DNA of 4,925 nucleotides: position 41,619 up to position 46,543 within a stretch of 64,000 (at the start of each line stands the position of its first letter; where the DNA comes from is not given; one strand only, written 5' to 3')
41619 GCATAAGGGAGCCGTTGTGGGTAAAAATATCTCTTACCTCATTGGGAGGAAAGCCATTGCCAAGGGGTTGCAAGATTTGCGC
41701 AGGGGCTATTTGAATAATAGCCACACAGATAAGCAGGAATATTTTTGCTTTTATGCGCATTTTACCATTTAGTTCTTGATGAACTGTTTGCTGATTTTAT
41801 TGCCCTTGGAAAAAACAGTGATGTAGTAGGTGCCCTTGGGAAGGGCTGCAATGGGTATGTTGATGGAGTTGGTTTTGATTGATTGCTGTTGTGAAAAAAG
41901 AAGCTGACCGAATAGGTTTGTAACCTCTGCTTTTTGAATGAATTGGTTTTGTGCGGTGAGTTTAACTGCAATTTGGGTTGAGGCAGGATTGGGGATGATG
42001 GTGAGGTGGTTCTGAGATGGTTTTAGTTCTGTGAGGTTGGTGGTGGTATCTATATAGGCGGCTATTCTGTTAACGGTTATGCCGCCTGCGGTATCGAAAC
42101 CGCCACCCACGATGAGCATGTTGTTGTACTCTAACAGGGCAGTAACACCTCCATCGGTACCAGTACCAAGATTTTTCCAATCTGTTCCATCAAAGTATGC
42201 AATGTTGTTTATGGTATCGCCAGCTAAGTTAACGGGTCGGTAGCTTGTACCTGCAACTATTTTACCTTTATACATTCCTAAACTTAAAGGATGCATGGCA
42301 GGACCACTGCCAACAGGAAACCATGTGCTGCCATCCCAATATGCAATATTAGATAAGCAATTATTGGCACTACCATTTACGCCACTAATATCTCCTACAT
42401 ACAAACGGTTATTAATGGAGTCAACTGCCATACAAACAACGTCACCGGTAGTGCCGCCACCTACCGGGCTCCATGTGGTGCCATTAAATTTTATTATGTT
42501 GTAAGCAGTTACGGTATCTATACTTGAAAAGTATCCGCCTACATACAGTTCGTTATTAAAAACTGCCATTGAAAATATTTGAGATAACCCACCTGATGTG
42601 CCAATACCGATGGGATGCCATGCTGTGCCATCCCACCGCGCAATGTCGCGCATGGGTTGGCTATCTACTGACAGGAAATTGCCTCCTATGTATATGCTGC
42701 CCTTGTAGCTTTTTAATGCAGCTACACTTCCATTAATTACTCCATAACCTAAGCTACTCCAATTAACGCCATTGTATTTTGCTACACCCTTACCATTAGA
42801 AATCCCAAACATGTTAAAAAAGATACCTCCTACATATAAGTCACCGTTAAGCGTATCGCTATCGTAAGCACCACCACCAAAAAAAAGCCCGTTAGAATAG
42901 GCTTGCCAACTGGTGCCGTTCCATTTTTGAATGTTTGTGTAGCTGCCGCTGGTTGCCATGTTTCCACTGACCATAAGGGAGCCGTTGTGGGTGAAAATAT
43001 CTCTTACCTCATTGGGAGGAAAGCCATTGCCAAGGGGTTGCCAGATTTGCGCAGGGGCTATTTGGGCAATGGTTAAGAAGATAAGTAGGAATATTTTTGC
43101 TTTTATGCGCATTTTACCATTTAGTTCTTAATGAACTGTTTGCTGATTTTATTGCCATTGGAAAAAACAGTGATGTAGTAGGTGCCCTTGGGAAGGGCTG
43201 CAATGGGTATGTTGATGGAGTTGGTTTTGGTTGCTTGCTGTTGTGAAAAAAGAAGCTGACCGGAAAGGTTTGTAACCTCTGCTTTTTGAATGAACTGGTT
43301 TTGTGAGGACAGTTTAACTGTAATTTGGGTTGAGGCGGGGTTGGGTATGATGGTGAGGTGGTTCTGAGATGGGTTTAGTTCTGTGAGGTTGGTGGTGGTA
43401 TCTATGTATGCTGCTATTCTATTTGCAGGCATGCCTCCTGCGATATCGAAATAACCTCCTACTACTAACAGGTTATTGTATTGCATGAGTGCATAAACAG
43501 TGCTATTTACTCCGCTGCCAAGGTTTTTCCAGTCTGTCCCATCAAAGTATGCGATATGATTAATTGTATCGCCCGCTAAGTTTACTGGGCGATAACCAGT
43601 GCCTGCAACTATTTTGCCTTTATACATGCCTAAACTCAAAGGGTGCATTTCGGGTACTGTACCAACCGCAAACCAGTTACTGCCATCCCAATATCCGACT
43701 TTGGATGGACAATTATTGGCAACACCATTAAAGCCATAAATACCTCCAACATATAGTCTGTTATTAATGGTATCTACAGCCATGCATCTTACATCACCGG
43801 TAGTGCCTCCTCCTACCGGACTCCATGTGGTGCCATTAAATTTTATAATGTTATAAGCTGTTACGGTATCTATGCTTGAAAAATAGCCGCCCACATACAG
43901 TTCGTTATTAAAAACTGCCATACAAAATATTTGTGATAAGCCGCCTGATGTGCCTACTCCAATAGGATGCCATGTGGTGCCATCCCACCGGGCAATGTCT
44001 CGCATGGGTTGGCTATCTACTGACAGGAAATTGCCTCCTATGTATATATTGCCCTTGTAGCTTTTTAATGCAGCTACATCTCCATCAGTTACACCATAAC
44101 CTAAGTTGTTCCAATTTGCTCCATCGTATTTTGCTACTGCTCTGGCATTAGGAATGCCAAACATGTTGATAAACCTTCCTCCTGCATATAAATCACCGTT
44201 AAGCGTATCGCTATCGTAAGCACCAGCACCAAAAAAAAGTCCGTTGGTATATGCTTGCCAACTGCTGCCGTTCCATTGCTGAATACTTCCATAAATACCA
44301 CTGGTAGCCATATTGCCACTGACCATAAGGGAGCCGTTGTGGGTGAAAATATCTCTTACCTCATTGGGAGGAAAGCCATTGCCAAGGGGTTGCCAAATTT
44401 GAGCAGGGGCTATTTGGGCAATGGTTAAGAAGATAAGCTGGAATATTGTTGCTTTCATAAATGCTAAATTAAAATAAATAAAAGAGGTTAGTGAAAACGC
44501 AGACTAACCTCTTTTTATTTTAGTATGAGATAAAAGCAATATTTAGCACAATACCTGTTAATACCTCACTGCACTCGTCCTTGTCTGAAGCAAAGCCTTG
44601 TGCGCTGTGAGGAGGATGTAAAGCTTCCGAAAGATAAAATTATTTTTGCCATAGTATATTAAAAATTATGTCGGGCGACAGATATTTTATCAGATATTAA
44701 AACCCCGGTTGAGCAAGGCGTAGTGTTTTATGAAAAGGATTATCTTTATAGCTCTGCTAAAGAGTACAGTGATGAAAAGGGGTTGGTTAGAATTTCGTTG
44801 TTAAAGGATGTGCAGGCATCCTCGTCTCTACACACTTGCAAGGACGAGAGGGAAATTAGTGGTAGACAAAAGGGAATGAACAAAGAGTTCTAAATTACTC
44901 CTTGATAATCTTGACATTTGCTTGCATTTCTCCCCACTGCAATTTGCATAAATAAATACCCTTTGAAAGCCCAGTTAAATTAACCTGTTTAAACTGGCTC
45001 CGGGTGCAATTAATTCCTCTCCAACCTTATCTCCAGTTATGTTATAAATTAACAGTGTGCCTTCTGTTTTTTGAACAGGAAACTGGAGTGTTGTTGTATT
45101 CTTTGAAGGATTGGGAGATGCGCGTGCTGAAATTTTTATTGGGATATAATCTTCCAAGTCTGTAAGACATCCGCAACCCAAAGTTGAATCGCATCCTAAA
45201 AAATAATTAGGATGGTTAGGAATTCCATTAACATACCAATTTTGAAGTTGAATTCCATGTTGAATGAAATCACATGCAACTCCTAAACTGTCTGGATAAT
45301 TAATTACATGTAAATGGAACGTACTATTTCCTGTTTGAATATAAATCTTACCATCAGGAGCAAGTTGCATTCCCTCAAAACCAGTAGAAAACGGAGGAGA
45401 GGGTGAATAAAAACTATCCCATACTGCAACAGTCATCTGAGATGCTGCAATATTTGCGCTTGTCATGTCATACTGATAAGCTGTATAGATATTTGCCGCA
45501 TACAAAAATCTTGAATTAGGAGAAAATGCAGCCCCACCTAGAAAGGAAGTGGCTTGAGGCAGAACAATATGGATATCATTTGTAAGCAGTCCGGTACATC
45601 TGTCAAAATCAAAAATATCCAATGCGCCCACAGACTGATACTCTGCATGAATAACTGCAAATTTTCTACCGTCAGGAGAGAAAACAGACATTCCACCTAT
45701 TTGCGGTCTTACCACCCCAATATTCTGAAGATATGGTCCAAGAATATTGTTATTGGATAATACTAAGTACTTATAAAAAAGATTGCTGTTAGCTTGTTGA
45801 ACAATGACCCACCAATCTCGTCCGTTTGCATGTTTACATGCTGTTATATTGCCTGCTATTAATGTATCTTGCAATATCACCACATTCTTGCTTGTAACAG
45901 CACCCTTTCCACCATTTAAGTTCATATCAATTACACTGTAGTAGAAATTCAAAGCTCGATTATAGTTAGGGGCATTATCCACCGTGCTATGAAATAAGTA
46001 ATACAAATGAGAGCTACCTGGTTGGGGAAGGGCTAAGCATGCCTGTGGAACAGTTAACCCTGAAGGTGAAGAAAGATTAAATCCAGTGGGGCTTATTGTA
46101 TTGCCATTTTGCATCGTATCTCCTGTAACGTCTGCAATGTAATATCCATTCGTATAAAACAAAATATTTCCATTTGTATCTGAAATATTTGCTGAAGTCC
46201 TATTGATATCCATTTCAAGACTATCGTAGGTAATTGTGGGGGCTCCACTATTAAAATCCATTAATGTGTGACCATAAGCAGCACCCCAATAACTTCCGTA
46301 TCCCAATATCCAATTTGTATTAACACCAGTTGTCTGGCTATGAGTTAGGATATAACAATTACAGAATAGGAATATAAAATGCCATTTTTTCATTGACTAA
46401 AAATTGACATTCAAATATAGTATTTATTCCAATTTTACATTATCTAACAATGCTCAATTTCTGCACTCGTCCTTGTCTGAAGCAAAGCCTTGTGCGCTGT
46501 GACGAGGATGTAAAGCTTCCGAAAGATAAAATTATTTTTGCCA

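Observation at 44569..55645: Family of ~290-bp RAYT-derived elements (3 copies) plus solo REP-like hairpins (2) within 11 kb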

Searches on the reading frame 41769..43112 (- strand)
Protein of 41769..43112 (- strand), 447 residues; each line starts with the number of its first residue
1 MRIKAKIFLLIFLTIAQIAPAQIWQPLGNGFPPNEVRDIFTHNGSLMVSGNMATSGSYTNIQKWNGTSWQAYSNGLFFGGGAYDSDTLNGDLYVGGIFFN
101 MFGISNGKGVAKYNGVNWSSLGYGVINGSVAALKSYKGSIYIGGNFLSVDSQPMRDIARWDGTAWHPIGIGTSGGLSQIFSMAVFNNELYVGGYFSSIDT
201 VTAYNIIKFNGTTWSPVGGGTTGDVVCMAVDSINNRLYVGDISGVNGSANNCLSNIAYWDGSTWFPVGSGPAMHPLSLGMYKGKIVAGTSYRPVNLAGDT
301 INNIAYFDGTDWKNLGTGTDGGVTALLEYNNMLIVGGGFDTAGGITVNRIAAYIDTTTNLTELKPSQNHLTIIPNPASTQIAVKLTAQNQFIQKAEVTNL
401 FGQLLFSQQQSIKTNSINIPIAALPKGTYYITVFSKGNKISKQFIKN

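Call 24: search_protein_families(library=pfam, proteins=[window:41769-43112:-], max_evalue=0.001)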
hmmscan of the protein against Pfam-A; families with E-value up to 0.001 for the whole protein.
window:41769-43112:- (447 aa): 4 families
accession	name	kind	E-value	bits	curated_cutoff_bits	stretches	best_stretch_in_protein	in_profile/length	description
PF18962.6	Por_Secre_tail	-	3e-10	40.7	27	1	372-445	1-74/75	Secretion system C-terminal sorting domain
PF19565.4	DUF6087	-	1.5e-09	38.4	27.1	0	149-171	38-60/99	Family of unknown function (DUF6087)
PF12768.13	Rax2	-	0.00015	21.6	28.8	0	127-268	23-163/254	Rax2 C-terminal beta propeller domain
PF17164.10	DUF5122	-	0.00048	20.8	27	0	187-210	4-27/36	Domain of unknown function (DUF5122) beta-propeller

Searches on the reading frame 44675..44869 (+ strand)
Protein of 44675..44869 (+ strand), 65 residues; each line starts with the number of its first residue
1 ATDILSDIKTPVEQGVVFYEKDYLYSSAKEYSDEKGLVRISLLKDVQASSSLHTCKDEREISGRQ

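Call 9: search_protein_families(library=pfam, proteins=[window:44675-44869:+], max_evalue=10)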
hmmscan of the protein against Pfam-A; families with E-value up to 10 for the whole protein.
seq(65 aa): 0 families

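Call 10: search_protein_families(library=ncbifam, proteins=[window:44675-44869:+], max_evalue=10)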
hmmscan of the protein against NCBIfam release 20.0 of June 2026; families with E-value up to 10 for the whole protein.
seq(65 aa): 0 families

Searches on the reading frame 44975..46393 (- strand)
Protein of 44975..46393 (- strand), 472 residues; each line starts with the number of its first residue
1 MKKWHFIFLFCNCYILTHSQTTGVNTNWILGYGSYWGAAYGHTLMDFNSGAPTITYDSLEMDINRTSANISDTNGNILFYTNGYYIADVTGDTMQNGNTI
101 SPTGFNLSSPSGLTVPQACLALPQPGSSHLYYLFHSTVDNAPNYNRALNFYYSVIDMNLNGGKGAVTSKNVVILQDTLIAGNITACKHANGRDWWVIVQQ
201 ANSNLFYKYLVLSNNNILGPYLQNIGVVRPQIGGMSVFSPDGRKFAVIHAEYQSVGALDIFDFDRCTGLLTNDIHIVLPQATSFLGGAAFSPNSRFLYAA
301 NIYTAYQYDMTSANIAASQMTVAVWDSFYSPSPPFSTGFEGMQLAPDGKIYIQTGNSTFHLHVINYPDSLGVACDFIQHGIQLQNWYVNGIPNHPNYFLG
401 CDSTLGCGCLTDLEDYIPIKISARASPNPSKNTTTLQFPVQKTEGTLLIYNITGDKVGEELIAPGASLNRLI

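Call 24: search_protein_families(library=pfam, proteins=[window:44975-46393:-], max_evalue=0.001)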
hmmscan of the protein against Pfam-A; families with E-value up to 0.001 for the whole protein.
window:44975-46393:- (472 aa): 0 families

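Call 71: search_protein_families(library=padloc, proteins=[window:44975-46393:-], max_evalue=0.001)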
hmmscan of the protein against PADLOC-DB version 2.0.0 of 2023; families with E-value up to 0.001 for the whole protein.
window:44975-46393:- (472 aa): 0 families
